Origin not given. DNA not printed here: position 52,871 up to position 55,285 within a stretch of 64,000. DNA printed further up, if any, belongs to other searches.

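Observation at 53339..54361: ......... intein with Ala-1 inserted at Walker B of the MoxR ATPase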

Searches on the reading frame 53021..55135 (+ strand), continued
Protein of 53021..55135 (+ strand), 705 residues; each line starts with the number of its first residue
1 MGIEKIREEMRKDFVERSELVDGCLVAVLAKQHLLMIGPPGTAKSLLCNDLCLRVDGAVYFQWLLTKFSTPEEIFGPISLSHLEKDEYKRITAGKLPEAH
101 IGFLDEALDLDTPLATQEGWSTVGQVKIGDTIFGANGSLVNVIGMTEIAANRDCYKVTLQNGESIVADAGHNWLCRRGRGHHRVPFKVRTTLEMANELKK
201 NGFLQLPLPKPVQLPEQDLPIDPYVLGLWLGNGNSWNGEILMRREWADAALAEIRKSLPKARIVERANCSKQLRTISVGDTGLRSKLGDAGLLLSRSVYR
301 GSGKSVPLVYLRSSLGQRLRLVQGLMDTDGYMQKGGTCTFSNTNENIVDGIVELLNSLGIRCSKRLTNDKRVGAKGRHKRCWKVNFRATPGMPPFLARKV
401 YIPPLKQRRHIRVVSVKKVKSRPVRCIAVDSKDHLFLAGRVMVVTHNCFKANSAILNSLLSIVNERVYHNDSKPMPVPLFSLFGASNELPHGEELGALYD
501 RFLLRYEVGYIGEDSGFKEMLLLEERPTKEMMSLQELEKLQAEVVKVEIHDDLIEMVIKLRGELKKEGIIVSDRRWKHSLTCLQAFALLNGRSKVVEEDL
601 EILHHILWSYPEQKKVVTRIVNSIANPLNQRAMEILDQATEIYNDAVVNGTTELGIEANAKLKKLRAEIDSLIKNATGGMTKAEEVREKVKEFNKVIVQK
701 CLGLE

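Call 33: find_encoding_contigs(protein=P0004, flank=10000, max_places=2)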
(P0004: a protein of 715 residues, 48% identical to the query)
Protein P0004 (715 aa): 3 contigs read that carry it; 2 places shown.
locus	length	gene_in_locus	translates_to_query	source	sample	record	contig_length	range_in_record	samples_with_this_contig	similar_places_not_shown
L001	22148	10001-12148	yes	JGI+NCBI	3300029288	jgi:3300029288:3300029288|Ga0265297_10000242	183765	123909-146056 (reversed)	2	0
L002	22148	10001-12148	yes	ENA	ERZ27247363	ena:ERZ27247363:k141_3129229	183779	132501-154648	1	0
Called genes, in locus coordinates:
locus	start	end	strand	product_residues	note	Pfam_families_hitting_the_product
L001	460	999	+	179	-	PF18894:PhageMetallopep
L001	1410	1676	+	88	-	PF00226:DnaJ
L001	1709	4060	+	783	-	-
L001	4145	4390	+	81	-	-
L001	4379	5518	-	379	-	PF12323:HTH_OrfB_IS605, PF01385:OrfB_IS605, PF07282:Cas12f1-like_TNB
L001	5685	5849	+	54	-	-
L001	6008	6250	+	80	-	-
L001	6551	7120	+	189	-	-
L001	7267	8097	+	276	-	PF20529:DUF6744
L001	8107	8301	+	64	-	-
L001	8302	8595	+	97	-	PF17420:GP17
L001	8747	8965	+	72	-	-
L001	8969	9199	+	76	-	-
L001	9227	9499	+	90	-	-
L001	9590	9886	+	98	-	-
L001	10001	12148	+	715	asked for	PF20030:bpMoxR, PF07728:AAA_5, PF20030:bpMoxR, PF17868:AAA_lid_8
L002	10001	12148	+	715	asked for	PF20030:bpMoxR, PF07728:AAA_5, PF20030:bpMoxR, PF17868:AAA_lid_8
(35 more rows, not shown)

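Call 34: find_encoding_contigs(protein=P0008, flank=10000, max_places=2)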
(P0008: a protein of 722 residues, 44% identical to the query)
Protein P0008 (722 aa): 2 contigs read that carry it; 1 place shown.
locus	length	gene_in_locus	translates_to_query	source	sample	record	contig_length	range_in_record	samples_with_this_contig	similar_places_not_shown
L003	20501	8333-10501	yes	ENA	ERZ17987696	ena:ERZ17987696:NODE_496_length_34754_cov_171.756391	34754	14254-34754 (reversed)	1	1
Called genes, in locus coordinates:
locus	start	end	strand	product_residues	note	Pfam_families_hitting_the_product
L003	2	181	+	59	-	?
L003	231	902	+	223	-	-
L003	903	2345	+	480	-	-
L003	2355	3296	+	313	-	PF20529:DUF6744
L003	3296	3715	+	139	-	-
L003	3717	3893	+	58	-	-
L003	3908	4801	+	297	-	PF05496:RuvB_N, PF00004:AAA, PF05491:WHD_RuvB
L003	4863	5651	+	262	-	-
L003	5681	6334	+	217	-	-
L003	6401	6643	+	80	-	-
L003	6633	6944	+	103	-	-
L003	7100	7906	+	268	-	PF01331:mRNA_cap_enzyme (faint), PF01068:DNA_ligase_A_M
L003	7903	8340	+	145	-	-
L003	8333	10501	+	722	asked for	PF20030:bpMoxR, PF07728:AAA_5 (faint), PF14528:LAGLIDADG_3, PF20030:bpMoxR, PF17868:AAA_lid_8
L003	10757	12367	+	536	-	PF05859:Mis12 (weak)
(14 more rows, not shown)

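Call 50: search_dna_similar(query=window:53021-55135:+, collection=phages, mode=protein, max_rows=30, max_evalue=1e-10)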
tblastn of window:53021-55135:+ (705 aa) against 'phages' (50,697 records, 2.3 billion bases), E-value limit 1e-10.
Records with a match: 276; places in all: 283; records where one place covers at least 80% of the query: 0.
Best place of each record, by identity: <60% 276.
By first word of the organism name: Mycobacterium 193; Escherichia 16; Gordonia 13; Klebsiella 10; Aeromonas 8; Bacteriophage 6; Vibrio 3; Salmonella 3; Synechococcus 2; Bacillus 2; and 16 more.
By host as written in the record: Mycobacterium smegmatis mc2 155 155; Mycobacterium smegmatis mc#155 22; - 13; Gordonia terrae 3612 11; Escherichia coli 6; Klebsiella pneumoniae 6; Mycobacterium sp. 4; Escherichia coli str. K-12 substr. MG1655 3; and 40 more.
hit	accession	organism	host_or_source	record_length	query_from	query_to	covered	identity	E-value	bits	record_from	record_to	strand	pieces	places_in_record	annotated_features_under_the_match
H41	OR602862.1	Moorella phage MTATph1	Moorella thermoacetica DSM 103132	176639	6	705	51%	44.7%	1e-47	325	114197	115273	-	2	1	ATPase | hypothetical protein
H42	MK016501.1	Mycobacterium phage Nebkiss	Mycobacterium smegmatis mc2 155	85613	103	448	49%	37.7%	1e-38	160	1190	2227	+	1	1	2: terminase large subunit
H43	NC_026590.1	Mycobacterium phage Gaia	Mycobacterium smegmatis mc2 155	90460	103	448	49%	37.7%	1e-38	160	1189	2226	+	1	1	2: exonuclease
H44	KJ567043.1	Mycobacterium phage Gaia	Mycobacterium smegmatis mc2 155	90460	103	448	49%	37.7%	1e-38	160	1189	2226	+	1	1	2: terminase large subunit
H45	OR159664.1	Gordonia Phage JonJames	Gordonia terrae 3612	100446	98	459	51%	35.8%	2e-34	147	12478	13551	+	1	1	30: terminase large subunit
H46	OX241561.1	Vibrio phage 489E54-1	Seawater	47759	61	447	55%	32.8%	4e-31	137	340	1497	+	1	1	putative terminase large subunit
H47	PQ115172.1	Mycobacterium phage Maddy2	Mycobacterium sp. Elmwood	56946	89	447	51%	34.9%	3e-33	144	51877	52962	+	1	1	terminase large subunit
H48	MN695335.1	Synechococcus phage B23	Synechoccus sp.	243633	90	462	53%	33.2%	2e-28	128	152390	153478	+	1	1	terminase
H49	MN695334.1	Synechococcus phage B3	Synechoccus sp.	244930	90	462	53%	33.2%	2e-28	128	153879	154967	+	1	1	terminase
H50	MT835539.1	Bacteriophage sp.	human fecal samples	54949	53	436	54%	31.8%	3e-23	112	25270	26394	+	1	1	record has no annotation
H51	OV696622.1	Brevibacterium phage Rousseau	French washed-rind cheese surface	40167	106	448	49%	34.5%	5e-29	130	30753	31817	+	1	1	DnaB-like replicative helicase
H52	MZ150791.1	Gordonia phage YungMoney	Gordonia terrae 3612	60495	106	452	49%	34.0%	3e-33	143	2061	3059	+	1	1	5: terminase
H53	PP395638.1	Microcystis phage Mwe-JY05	Microcystis wesenbergii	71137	106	456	50%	33.0%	1e-21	107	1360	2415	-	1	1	hypothetical protein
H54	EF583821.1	Bacillus phage 0305phi8-36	Bacillus thuringiensis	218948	3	684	49%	33.0%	3e-20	202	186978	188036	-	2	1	ORF066: MoxR-like ATPase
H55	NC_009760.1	Bacillus phage 0305phi8-36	Bacillus thuringiensis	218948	3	684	49%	33.0%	3e-20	202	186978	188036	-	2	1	ORF066: ATPase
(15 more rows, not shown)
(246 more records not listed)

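Call 54: find_encoding_contigs(protein=P0017, flank=3000, max_places=1)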
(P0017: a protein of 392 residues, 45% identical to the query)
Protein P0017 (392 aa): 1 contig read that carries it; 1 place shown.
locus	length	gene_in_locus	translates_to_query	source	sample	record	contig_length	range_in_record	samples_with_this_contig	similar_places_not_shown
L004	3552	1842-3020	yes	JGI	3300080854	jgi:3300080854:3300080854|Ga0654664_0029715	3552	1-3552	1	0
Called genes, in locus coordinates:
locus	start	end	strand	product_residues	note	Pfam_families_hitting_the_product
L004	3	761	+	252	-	?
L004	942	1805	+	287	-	PF20529:DUF6744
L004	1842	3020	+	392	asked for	PF20030:bpMoxR, PF07728:AAA_5, PF17868:AAA_lid_8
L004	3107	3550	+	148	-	?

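Call 56: predict_structure(alignment_id=A2)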
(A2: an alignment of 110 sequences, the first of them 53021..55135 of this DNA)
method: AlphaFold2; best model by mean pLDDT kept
length: 705 residues; sequences in the alignment: 110
mean_pLDDT: 92.1   pTM: 0.57
mean pLDDT of the five models: 92.1, 92.0, 91.4, 91.2, 91.1
residues with pLDDT >= 90: 553; 70-90: 118; 50-70: 26; < 50: 8
segments of 3 or more residues with pLDDT < 50: 106-108, 449-451
pLDDT, mean of each block of 10 residues (from residue 1): 93 96 98 92 93 97 71 91 91 97 72 93 94 97 81 92 91 84 83 94 93 97 98 90 97 98 92 95 95 90 94 98 97 97 96 97 93 87 96 96 90 96 88 92 76 79 95 95 84 75 96 93 89 98 98 97 98 96 98 96 96 95 89 93 94 95 97 81 91 95 80
secondary structure, 60 per line:
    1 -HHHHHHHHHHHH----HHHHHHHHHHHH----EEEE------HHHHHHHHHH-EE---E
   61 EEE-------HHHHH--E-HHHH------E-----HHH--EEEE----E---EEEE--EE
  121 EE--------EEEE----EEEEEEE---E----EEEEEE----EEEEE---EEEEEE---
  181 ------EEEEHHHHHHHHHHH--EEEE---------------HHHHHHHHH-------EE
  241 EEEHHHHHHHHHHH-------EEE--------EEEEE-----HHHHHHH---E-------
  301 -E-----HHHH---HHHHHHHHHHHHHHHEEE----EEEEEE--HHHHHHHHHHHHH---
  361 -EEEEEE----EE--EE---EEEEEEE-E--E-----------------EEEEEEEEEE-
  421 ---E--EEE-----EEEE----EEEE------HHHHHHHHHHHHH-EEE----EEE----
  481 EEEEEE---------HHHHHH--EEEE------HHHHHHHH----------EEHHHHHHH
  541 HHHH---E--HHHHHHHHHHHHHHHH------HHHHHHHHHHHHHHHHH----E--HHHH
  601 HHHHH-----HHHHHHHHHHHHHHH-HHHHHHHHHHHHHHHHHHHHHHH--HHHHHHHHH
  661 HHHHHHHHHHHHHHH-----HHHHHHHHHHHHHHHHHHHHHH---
elements in order (helices of 4 or more, strands of 3 or more residues): H2-13 H18-29 E34-37 H44-53 E60-63 H71-75 H80-83 E101-104 E113-116 E119-122 E131-134 E139-145 E154-159 E164-168 E172-177 E187-190 H191-201 E204-207 H223-231 E239-243 H244-254 E262-264 E273-277 H283-289 H308-311 H315-329 E330-332 E337-342 H345-357 E362-367 E381-387 E410-419 E427-429 E435-438 E443-446 H453-465 E467-469 E474-476 E481-486 H496-501 E504-507 H514-521 H534-544 H551-566 H573-589 H597-605 H611-625 H627-649 H652-675 H681-702

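Call 58: fold_search(model_id=the predicted structure, library=pdb)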
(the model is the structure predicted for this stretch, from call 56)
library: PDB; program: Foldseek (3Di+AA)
matches with E <= 10: 687; with E <= 0.001: 69
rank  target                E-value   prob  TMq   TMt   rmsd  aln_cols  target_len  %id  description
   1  1ef0_A                5.5e-17  1.00  0.40  0.64   4.5       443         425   16  CRYSTAL STRUCTURE OF PI-SCEI MINIPRECURSOR (released 2000-06-07)
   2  1vde_B                3.6e-16  1.00  0.36  0.57   8.2       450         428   17  PI-SCEI, A HOMING ENDONUCLEASE WITH PROTEIN SPLICING ACTIVITY (released 1998-04-08)
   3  1jva_B                4.1e-16  1.00  0.37  0.58   8.9       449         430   17  CRYSTAL STRUCTURE OF THE VMA1-DERIVED ENDONUCLEASE BEARING THE N AND C EXTEIN PROPEPTIDES (released 2002-08-29)
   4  4upb_E                4.3e-16  1.00  0.37  0.57  11.6       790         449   14  Electron cryo-microscopy of the complex formed between the hexameric ATPase RavA and the decameric inducible decarboxy (released 2014-08-20)
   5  3nbx                  9.7e-16  1.00  0.37  0.54   8.4       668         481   16  Crystal structure of E. coli RavA (Regulatory ATPase variant A) in complex with ADP (released 2011-01-12)
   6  1vde_A                1.1e-15  1.00  0.38  0.59   6.6       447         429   15  PI-SCEI, A HOMING ENDONUCLEASE WITH PROTEIN SPLICING ACTIVITY (released 1998-04-08)
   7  1lwt_A                2.7e-15  1.00  0.36  0.54   9.4       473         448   16  Crystal structure of the intein homing endonuclease PI-SceI bound to its substrate DNA (Ca2+ free) (released 2002-09-27)
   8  1jva_A                2.7e-15  1.00  0.35  0.55   9.6       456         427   16  CRYSTAL STRUCTURE OF THE VMA1-DERIVED ENDONUCLEASE BEARING THE N AND C EXTEIN PROPEPTIDES (released 2002-08-29)
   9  1lws_A                4.6e-15  1.00  0.37  0.58   5.9       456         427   15  Crystal structure of the intein homing endonuclease PI-SceI bound to its recognition sequence (released 2002-09-27)
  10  4upb_C                6.8e-15  1.00  0.38  0.58  10.5       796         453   14  Electron cryo-microscopy of the complex formed between the hexameric ATPase RavA and the decameric inducible decarboxy (released 2014-08-20)
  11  1ef0_B                1.0e-14  1.00  0.38  0.65   5.0       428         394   16  CRYSTAL STRUCTURE OF PI-SCEI MINIPRECURSOR (released 2000-06-07)
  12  1dfa                  1.9e-14  1.00  0.35  0.59   7.1       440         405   16  CRYSTAL STRUCTURE OF PI-SCEI IN C2 SPACE GROUP (released 1999-12-08)
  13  1um2_B                3.4e-14  1.00  0.36  0.58   9.1       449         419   17  Crystal Structure of the Vma1-Derived Endonuclease with the Ligated Extein Segment (released 2004-09-22)
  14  7qsu                  2.2e-13  1.00  0.34  0.60   6.5       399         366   14  Crystal structure of homing endonuclease-associated TliVMA intein (C1A, d333-339) (released 2022-03-30)
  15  1um2_A                1.2e-12  1.00  0.34  0.56   9.6       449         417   16  Crystal Structure of the Vma1-Derived Endonuclease with the Ligated Extein Segment (released 2004-09-22)
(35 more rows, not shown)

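Call 60: get_annotated_region(hit=H41, flank=4000)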
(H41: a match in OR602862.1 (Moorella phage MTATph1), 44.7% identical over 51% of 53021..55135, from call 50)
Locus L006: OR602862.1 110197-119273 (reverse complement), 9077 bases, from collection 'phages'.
description: Moorella phage MTATph1, complete genome.
organism: Moorella phage MTATph1 (NCBI taxid 3090776)
taxonomy: Viruses; Duplodnaviria; Heunggongvirae; Uroviricota; Caudoviricetes
host: Moorella thermoacetica DSM 103132; source: -; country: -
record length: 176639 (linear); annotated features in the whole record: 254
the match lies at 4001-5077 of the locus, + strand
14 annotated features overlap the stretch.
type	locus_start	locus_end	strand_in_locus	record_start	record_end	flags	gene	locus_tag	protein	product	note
CDS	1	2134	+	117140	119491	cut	-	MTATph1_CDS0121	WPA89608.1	ribonucleoside-diphosphate reductase large subunit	-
CDS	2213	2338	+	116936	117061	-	-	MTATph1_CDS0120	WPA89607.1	hypothetical protein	-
CDS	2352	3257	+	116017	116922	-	-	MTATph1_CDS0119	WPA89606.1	hypothetical protein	-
CDS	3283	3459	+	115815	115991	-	-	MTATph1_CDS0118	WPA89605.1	hypothetical protein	-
CDS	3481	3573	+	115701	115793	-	-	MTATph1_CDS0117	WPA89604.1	hypothetical protein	-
CDS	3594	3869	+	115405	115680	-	-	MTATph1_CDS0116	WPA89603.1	hypothetical protein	-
CDS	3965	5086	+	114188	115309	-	-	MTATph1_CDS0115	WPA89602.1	ATPase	-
CDS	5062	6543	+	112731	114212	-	-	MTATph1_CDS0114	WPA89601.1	hypothetical protein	-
CDS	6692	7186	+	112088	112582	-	-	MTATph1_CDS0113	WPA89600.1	antitoxin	antitoxin from toxin-antitoxin system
CDS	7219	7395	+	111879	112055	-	-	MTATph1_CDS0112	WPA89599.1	hypothetical protein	-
CDS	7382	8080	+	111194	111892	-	-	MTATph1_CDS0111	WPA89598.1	hypothetical protein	-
CDS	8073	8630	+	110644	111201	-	-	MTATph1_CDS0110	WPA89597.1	hypothetical protein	-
CDS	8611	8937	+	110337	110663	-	-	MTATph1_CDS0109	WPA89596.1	hypothetical protein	-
CDS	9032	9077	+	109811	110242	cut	-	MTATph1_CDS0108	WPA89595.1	hypothetical protein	-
